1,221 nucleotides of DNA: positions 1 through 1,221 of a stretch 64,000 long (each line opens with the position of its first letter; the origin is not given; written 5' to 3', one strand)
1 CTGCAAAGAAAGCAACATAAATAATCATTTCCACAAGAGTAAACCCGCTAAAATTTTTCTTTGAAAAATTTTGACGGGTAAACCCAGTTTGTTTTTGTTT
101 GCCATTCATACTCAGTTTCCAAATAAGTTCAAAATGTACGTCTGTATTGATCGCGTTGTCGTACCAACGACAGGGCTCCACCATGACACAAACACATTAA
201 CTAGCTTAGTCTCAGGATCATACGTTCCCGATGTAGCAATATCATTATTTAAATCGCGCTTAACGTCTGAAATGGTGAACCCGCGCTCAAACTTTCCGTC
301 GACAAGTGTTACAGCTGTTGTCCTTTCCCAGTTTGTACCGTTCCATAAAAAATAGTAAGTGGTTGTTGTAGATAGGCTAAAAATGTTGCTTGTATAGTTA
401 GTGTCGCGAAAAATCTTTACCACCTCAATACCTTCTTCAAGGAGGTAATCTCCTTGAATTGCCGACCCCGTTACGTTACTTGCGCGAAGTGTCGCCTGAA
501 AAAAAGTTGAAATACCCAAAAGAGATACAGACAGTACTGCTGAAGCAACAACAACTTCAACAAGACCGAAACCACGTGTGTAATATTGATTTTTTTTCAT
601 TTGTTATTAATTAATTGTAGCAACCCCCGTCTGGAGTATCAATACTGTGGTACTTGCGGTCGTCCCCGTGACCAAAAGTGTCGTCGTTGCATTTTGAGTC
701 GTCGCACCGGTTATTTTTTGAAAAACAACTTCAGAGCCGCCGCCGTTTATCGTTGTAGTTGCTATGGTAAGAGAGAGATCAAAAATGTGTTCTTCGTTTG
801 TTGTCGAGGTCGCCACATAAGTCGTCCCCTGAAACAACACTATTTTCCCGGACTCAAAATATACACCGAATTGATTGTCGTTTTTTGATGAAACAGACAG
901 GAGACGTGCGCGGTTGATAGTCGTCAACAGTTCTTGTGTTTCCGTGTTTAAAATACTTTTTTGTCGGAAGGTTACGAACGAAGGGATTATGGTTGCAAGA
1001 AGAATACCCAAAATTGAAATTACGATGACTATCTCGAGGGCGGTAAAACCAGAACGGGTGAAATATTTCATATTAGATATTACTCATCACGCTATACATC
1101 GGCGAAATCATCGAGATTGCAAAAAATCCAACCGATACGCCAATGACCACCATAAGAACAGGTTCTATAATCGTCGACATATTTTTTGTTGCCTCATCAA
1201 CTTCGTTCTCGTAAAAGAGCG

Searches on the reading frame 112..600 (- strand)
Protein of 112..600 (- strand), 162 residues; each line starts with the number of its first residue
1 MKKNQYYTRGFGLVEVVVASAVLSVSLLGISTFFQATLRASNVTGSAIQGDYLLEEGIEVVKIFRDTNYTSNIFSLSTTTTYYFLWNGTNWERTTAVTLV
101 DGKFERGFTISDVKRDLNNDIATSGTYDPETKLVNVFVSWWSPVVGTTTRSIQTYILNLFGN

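Call 7: search_protein_families(library=pfam, proteins=[window:112-600:-], max_evalue=0.01)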
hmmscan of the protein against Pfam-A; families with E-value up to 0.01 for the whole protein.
window:112-600:- (162 aa): 1 family
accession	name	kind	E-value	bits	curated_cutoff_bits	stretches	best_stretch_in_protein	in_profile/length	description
PF07963.17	N_methyl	-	0.00013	21.8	21.2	1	9-30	5-26/27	Prokaryotic N-terminal methylation motif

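Call 8: search_protein_families(library=ncbifam, proteins=[window:112-600:-], max_evalue=0.01)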
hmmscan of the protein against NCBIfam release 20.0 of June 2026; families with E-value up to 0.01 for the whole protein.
window:112-600:- (162 aa): 3 families
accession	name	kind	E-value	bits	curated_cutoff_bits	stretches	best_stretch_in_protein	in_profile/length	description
TIGR02532.1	IV_pilin_GFxxxE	domain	0.00083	19.1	16.3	1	9-29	2-22/24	prepilin-type N-terminal cleavage/methylation domain-containing protein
NF007848.0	PRK10557.1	equivalog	0.0022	17.3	120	1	4-49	6-51/192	prepilin peptidase-dependent protein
TIGR02523.1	type_IV_pilV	equivalog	0.0053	17.2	52.2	1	9-42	2-35/139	type IV pilus modification protein PilV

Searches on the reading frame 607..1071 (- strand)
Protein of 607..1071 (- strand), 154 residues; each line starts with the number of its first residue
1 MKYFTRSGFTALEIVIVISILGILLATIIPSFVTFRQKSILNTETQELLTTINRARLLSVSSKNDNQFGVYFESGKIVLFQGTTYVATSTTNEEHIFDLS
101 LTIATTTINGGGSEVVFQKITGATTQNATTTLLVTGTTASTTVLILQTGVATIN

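Call 7: search_protein_families(library=pfam, proteins=[window:607-1071:-], max_evalue=0.01)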
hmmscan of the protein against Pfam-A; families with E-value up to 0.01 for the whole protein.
window:607-1071:- (154 aa): 1 family
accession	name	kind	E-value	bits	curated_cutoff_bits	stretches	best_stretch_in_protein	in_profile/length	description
PF07963.17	N_methyl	-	0.00046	20.1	21.2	1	6-28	4-26/27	Prokaryotic N-terminal methylation motif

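Call 8: search_protein_families(library=ncbifam, proteins=[window:607-1071:-], max_evalue=0.01)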
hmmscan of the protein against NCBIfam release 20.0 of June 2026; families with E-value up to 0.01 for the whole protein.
window:607-1071:- (154 aa): 10 families
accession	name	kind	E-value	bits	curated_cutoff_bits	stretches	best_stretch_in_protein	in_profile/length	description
TIGR01708.2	typeII_sec_gspH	equivalog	4e-07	30.2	80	1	7-66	2-61/169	type II secretion system minor pseudopilin GspH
NF041775.1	typeIV_PilA_Myxo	equivalog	3.1e-06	27.3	400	1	7-151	11-155/214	type IV pilin protein PilA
TIGR01710.1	typeII_sec_gspG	equivalog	5.5e-06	26.5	88.85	1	7-48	1-42/134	type II secretion system major pseudopilin GspG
NF041013.1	T4P_ComGE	equivalog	8.7e-06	25.8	49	1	8-55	5-52/83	competence type IV pilus minor pilin ComGE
NF007862.0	PRK10574.1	equivalog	2.8e-05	24.3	138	1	6-50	4-48/145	prepilin peptidase-dependent pilin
NF007800.0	PRK10506.1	equivalog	4e-05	23.5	158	1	5-97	7-99/163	prepilin peptidase-dependent protein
TIGR02532.1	IV_pilin_GFxxxE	domain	0.00011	21.9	16.3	1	6-28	1-23/24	prepilin-type N-terminal cleavage/methylation domain-containing protein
NF040999.1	pilin_ComGC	equivalog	0.00051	20.2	75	1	7-44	2-38/84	competence type IV pilus major pilin ComGC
TIGR02596.1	TIGR02596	subfamily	0.00089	19.4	70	1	9-62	1-54/196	Verru_Chthon cassette protein D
NF041002.1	pilin_ComGF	equivalog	0.0072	16.6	80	0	7-138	2-126/139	competence type IV pilus minor pilin ComGF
